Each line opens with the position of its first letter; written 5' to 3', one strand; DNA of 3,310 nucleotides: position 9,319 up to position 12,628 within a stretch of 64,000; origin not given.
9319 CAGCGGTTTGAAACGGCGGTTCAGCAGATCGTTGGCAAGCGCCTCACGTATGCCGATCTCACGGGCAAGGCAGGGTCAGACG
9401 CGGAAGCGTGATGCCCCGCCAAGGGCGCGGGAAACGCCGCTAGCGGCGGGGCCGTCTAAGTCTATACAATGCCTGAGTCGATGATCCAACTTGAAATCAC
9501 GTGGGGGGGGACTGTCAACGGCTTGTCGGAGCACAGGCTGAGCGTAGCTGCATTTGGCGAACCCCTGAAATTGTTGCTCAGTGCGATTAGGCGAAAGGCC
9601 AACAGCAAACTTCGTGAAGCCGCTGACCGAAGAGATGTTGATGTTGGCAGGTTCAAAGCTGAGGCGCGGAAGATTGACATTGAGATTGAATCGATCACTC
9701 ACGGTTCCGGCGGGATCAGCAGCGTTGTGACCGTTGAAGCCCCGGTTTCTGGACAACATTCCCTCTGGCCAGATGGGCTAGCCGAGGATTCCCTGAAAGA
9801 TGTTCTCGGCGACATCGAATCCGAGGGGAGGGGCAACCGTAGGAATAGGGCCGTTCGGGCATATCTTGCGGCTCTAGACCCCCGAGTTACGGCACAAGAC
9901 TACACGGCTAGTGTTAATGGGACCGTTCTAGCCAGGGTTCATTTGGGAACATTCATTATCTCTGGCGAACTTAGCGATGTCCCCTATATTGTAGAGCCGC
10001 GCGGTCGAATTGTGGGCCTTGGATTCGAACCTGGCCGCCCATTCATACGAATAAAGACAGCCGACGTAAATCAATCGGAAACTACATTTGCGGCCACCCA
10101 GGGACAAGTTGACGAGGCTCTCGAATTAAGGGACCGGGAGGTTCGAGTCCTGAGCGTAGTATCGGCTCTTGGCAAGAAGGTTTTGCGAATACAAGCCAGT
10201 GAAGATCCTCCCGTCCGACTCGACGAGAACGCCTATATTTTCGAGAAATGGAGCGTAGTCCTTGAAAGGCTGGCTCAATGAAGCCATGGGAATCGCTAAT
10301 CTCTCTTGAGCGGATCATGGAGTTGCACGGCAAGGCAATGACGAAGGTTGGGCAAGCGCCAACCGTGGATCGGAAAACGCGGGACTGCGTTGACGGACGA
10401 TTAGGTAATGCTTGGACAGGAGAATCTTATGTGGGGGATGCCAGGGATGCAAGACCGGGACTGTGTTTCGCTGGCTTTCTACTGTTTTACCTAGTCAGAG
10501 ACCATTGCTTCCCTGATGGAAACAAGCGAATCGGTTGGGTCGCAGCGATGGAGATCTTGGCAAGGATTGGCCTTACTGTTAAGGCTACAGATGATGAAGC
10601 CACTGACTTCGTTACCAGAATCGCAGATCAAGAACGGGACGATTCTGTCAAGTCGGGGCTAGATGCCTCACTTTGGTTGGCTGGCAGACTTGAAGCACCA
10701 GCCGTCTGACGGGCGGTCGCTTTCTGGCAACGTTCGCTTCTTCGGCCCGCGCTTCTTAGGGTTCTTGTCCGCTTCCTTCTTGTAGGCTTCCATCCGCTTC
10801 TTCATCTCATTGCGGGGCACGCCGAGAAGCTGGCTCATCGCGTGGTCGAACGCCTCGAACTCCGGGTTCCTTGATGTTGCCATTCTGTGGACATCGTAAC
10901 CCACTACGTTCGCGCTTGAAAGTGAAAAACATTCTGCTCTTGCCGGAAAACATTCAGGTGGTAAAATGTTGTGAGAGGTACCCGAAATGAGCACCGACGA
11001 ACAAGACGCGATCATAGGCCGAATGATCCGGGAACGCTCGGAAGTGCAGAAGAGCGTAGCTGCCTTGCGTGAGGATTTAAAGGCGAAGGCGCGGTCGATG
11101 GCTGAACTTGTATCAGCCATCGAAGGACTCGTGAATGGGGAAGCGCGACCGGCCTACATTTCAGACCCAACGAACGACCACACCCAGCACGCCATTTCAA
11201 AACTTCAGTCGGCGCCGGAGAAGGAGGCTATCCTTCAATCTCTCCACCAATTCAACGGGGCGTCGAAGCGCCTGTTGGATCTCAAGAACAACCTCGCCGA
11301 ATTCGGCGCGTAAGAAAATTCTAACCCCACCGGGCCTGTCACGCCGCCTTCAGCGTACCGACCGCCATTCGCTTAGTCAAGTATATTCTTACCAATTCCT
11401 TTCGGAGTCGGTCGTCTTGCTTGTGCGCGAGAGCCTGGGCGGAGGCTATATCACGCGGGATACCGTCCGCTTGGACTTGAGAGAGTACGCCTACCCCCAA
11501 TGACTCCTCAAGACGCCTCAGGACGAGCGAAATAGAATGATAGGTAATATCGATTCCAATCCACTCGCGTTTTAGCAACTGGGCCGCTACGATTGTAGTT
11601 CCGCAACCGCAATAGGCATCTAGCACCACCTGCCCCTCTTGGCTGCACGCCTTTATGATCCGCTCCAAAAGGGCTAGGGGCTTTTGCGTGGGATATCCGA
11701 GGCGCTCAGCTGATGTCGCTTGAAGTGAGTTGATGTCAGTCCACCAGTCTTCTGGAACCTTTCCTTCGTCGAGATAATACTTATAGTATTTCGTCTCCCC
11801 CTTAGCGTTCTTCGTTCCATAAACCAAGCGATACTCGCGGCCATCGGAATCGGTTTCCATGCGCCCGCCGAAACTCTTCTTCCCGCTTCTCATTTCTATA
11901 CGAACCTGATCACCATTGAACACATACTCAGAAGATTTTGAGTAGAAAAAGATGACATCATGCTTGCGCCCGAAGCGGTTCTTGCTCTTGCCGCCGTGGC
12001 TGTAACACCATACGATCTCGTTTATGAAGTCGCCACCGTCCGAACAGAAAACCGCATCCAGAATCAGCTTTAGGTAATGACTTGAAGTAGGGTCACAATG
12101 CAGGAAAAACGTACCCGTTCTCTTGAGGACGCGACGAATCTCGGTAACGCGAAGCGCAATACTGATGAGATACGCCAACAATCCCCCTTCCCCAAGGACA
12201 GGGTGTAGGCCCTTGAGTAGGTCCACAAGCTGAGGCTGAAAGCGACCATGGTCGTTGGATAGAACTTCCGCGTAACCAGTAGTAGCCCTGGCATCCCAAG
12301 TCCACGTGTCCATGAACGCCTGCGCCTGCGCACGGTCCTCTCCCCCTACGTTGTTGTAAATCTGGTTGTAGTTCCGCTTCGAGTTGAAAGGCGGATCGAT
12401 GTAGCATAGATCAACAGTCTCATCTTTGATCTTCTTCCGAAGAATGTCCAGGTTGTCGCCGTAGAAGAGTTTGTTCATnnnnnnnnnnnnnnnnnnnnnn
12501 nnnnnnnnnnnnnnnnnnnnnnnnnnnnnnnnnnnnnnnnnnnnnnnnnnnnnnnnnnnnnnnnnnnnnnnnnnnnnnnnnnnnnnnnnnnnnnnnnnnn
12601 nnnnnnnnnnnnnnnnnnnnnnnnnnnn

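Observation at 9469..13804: Two ~270-aa proteins of apparently one unknown family, each coupled to a different toxin fold (Doc/Fic and PIN)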

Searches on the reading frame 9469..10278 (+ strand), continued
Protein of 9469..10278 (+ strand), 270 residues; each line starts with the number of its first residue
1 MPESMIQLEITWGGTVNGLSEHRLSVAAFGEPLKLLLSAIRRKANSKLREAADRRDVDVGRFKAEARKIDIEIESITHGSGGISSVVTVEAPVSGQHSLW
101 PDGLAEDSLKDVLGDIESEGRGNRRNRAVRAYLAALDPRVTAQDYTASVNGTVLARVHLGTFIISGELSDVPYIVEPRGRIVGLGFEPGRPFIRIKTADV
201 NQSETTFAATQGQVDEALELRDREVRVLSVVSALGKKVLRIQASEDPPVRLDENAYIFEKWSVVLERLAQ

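Call 89: search_protein_families(library=phrogs, proteins=[window:9469-10278:+], max_evalue=1)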
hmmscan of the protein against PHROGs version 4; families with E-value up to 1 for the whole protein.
window:9469-10278:+ (270 aa): 0 families

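Call 91: find_encoding_contigs(protein=P0320, flank=4000, max_places=2)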
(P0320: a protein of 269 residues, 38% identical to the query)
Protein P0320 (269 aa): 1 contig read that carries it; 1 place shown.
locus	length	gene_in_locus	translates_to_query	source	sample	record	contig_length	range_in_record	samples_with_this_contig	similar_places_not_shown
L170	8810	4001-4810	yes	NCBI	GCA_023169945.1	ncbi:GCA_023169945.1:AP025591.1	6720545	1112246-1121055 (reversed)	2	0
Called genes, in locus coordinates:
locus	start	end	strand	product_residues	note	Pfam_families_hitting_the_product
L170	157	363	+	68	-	-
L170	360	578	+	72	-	-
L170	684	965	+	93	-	-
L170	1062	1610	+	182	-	-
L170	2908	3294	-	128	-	-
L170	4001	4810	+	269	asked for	-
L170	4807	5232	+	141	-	PF02661:Fic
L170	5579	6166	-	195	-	-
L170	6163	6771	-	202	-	PF00440:TetR_N, PF13977:TetR_C_6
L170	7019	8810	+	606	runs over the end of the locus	-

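Call 97: find_related_loci(query=A1, collection=viral_contigs, flank=3000)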
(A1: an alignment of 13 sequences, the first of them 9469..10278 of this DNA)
Query A1 (270 aa) in viral_contigs; peptide patterns used: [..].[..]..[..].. (x = any residue, [..] = any of these).
57 stretches matched a pattern; 1 encode a relative of the query (tblastn E <= 1e-3); 1 distinct loci.
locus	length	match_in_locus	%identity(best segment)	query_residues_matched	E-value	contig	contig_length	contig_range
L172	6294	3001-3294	38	173-270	9e-15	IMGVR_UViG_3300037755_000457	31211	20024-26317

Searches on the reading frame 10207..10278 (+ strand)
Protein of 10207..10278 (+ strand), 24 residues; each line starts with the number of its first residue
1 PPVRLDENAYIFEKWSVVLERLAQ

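Call 83: search_solved_structures(query=A6, max_evalue=10)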
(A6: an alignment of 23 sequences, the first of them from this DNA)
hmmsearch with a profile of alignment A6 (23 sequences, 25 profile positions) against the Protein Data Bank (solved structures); distinct sequences matched with E-value up to 10: 4.
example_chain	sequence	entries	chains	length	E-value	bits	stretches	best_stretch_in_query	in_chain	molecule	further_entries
3eaq_A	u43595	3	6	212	0.83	12.6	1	15-25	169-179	Heat resistant RNA dependent ATPase | Hera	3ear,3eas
4pxe_A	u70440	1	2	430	1.8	11.5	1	4-19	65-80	Ureidoglycolate hydrolase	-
4pxb_A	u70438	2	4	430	1.8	11.5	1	4-19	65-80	Ureidoglycolate hydrolase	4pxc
4ylf_A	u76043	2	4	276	3.8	10.5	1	16-25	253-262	Dihydroorotate dehydrogenase B (NAD(+)), electron transfer subunit homolog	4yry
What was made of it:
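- On Phd/Doc type II toxin-antitoxin: The tail profile does not hit Phd chains in the PDB (call 83).
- Closest known: Phd-Doc toxin-antitoxin module of phage P1. Different: The tail shows no sequence match to Phd (call 83).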

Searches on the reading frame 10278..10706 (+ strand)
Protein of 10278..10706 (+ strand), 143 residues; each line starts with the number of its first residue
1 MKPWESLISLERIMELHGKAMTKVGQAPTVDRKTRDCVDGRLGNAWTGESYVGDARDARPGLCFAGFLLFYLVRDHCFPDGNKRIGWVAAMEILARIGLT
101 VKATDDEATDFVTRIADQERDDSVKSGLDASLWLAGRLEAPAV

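Call 4: search_protein_families(library=pfam, proteins=[window:10278-10706:+], max_evalue=0.1)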
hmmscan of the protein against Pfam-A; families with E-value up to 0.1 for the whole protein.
window:10278-10706:+ (143 aa): 1 family
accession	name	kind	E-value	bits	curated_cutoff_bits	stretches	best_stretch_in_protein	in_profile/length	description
PF02661.23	Fic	-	6.6e-08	33.7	24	1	8-94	2-93/93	Fic/DOC family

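Call 5: search_protein_families(library=ncbifam, proteins=[window:10278-10706:+], max_evalue=1)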
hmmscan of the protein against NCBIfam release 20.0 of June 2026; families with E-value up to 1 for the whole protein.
window:10278-10706:+ (143 aa): 1 family
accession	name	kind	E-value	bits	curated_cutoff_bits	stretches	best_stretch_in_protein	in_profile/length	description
TIGR01550.1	DOC_P1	subfamily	1.5e-10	41.3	38.65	1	66-120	56-110/122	type II toxin-antitoxin system death-on-curing family toxin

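Call 6: search_protein_families(library=padloc, proteins=[window:10278-10706:+], max_evalue=1)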
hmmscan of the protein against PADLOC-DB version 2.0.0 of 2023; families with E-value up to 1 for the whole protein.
window:10278-10706:+ (143 aa): 3 families
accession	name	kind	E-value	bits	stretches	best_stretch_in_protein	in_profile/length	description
PDLC04963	PDC-S23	-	8.6e-06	23.4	1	66-105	233-272/312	-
PDLC04965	PDC-S23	-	4.9e-05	20.9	1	66-103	250-287/327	-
PDLC04848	PDC-S05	-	0.016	12.8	1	65-96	213-244/291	-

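Call 85: search_solved_structures(query=window:10278-10706:+, max_evalue=0.01, show_alignments=1)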
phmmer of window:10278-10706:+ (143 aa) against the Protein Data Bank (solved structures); distinct sequences matched with E-value up to 0.01: 0.

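Call 89: search_protein_families(library=phrogs, proteins=[window:10278-10706:+], max_evalue=1)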
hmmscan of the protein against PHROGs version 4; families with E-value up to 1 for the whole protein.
window:10278-10706:+ (143 aa): 4 families
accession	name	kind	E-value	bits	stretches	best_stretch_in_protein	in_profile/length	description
phrog_577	-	moron, auxiliary metabolic gene and host takeover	1.8e-13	51.4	1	7-122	4-113/128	Doc-like toxin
phrog_18015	-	unknown function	0.0058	17.1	1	65-116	60-112/244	-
phrog_20036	-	unknown function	0.23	12.4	1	75-140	31-98/103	-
phrog_11900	-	unknown function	0.29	11.6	1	74-101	155-182/230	-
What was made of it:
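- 10278..10709 (+): Doc-type Fic toxin (143 aa), motif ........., 4-nt overlap with A. Pfam Fic, TIGR01550 DOC_P1, and phrog_577 'Doc-like toxin' (calls 4, 5, 89).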

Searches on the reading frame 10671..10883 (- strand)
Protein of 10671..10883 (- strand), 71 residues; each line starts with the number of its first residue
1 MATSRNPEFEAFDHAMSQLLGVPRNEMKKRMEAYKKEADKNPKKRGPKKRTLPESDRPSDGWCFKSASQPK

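Call 73: search_protein_families(library=pfam, proteins=[window:10671-10883:-], max_evalue=10)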
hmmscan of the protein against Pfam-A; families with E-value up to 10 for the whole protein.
seq(71 aa): 1 family
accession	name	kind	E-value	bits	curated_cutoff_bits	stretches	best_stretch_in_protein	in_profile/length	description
PF24188.1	DUF7416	-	0.03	14.4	27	1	12-36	15-39/69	Family of unknown function (DUF7416)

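Call 74: search_protein_families(library=ncbifam, proteins=[window:10671-10883:-], max_evalue=10)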
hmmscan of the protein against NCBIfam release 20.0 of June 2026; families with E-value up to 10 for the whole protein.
seq(71 aa): 1 family
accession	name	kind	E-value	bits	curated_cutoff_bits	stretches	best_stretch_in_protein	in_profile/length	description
TIGR01419.1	nitro_reg_IIA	equivalog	0.04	13.8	138.7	1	4-44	82-124/145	PTS IIA-like nitrogen regulatory protein PtsN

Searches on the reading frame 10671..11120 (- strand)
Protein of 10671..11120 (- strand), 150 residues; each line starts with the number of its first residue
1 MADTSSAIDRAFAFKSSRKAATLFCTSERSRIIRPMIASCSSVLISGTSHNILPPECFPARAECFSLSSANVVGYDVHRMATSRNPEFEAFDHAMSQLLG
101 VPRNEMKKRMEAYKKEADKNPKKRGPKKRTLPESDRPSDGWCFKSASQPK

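Call 4: search_protein_families(library=pfam, proteins=[window:10671-11120:-], max_evalue=0.1)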
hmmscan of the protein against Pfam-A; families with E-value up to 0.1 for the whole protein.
window:10671-11120:- (150 aa): 0 families

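Call 5: search_protein_families(library=ncbifam, proteins=[window:10671-11120:-], max_evalue=1)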
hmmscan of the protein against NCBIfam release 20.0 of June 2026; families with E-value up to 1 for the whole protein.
window:10671-11120:- (150 aa): 1 family
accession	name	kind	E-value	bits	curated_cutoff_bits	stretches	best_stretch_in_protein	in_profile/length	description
TIGR01419.1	nitro_reg_IIA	equivalog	0.11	12.4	138.7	1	81-122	80-123/145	PTS IIA-like nitrogen regulatory protein PtsN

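Call 6: search_protein_families(library=padloc, proteins=[window:10671-11120:-], max_evalue=1)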
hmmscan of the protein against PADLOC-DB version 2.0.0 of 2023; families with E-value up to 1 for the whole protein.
window:10671-11120:- (150 aa): 0 families

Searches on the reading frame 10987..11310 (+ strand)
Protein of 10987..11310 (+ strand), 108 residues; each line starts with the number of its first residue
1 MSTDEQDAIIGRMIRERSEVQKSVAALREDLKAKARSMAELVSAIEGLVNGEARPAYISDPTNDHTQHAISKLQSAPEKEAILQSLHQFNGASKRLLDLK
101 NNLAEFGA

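Call 4: search_protein_families(library=pfam, proteins=[window:10987-11310:+], max_evalue=0.1)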
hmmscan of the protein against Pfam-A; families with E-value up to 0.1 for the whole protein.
window:10987-11310:+ (108 aa): 3 families
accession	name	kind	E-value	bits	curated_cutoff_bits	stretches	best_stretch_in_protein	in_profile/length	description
PF17408.7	MCD_N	-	0.0091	16.6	22.4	1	53-105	11-62/85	Malonyl-CoA decarboxylase N-terminal domain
PF19717.4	DUF6212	-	0.029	13.7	26.4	1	12-71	48-105/395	Family of unknown function (DUF6212)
PF11439.13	T3SchapCesA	-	0.03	14.9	29.1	1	10-59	24-73/95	Type III secretion system filament chaperone CesA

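Call 5: search_protein_families(library=ncbifam, proteins=[window:10987-11310:+], max_evalue=1)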
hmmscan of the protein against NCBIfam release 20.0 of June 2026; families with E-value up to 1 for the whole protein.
window:10987-11310:+ (108 aa): 0 families

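Call 6: search_protein_families(library=padloc, proteins=[window:10987-11310:+], max_evalue=1)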
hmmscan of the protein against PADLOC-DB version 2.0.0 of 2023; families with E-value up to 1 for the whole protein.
window:10987-11310:+ (108 aa): 0 families

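Call 73: search_protein_families(library=pfam, proteins=[window:10987-11310:+], max_evalue=10)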
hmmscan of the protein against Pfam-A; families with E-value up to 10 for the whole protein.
seq(108 aa): 3 families
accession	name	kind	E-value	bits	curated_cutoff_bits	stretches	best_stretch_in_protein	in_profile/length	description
PF17408.7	MCD_N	-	0.0091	16.6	22.4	1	53-105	11-62/85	Malonyl-CoA decarboxylase N-terminal domain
PF19717.4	DUF6212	-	0.029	13.7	26.4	1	12-71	48-105/395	Family of unknown function (DUF6212)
PF11439.13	T3SchapCesA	-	0.03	14.9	29.1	1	10-59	24-73/95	Type III secretion system filament chaperone CesA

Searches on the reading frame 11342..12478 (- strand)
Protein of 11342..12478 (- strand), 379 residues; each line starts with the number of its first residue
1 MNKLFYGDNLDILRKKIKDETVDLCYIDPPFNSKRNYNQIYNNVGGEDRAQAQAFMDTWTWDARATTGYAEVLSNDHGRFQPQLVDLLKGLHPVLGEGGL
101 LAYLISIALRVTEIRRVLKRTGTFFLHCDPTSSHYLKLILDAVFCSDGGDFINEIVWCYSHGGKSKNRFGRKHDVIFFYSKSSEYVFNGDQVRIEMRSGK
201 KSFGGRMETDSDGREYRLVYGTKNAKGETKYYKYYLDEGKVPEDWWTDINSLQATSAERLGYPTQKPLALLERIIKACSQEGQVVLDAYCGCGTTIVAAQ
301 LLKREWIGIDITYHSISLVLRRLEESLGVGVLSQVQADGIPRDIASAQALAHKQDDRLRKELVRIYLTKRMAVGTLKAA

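Call 4: search_protein_families(library=pfam, proteins=[window:11342-12478:-], max_evalue=0.1)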
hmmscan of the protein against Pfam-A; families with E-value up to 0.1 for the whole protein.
window:11342-12478:- (379 aa): 5 families
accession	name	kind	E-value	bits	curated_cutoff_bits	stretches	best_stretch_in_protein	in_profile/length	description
PF01555.25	N6_N4_Mtase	-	7.5e-41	140.9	26.7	1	22-313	1-213/221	DNA methylase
PF03602.21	Cons_hypoth95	-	0.0023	18.1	24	1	7-46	98-138/182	Conserved hypothetical protein 95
PF02086.21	MethyltransfD12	-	0.01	16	22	0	19-53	173-211/253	D12 class N6 adenine-specific DNA methyltransferase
PF13649.12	Methyltransf_25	-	0.046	14.9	27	0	285-327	1-46/97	Methyltransferase domain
PF08241.18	Methyltransf_11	-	0.087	13.9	21.2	0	290-327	3-42/95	Methyltransferase domain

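Call 6: search_protein_families(library=padloc, proteins=[window:11342-12478:-], max_evalue=1)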
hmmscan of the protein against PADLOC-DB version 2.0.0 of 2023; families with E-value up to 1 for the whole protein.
window:11342-12478:- (379 aa): 76 families (the best 25 are shown)
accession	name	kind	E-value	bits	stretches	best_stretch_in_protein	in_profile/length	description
PDLC03339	MTase_II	-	1.1e-54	183.8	2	107-327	64-275/399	Type II methyltransferase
PDLC03300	MTase_II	-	1.7e-49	166.5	3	105-192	88-174/302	Type II methyltransferase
PDLC03299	MTase_II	-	3e-43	146.4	2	110-324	69-258/296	Type II methyltransferase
PDLC03354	MTase_II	-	8e-41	138.4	3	232-326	298-385/425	Type II methyltransferase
PDLC03371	MTase_II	-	5.4e-39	132.3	2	112-325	79-254/260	Type II methyltransferase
PDLC03633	MTase_III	-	5.3e-35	119.2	2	101-323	149-353/616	Type III methyltransferase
PDLC03638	MTase_III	-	6.1e-30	102.2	3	215-328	573-682/816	Type III methyltransferase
PDLC03636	MTase_III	-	7.3e-30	102.3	3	233-324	304-406/575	Type III methyltransferase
PDLC03387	MTase_II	-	3.1e-26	90.2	2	163-325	156-277/289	Type II methyltransferase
PDLC03635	MTase_III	-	4.3e-26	89.8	3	240-311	488-560/708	Type III methyltransferase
PDLC03320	MTase_II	-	5e-26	89.5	1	151-325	122-276/289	Type II methyltransferase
PDLC03644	MTase_III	-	1.2e-24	85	3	109-233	115-235/542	Type III methyltransferase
PDLC03238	MTase_II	-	5.8e-22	76.3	2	237-313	280-355/428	Type II methyltransferase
PDLC03265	MTase_II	-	1.3e-19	68.8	2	246-325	251-330/333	Type II methyltransferase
PDLC03641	MTase_III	-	2.8e-19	67.1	3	114-257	195-337/657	Type III methyltransferase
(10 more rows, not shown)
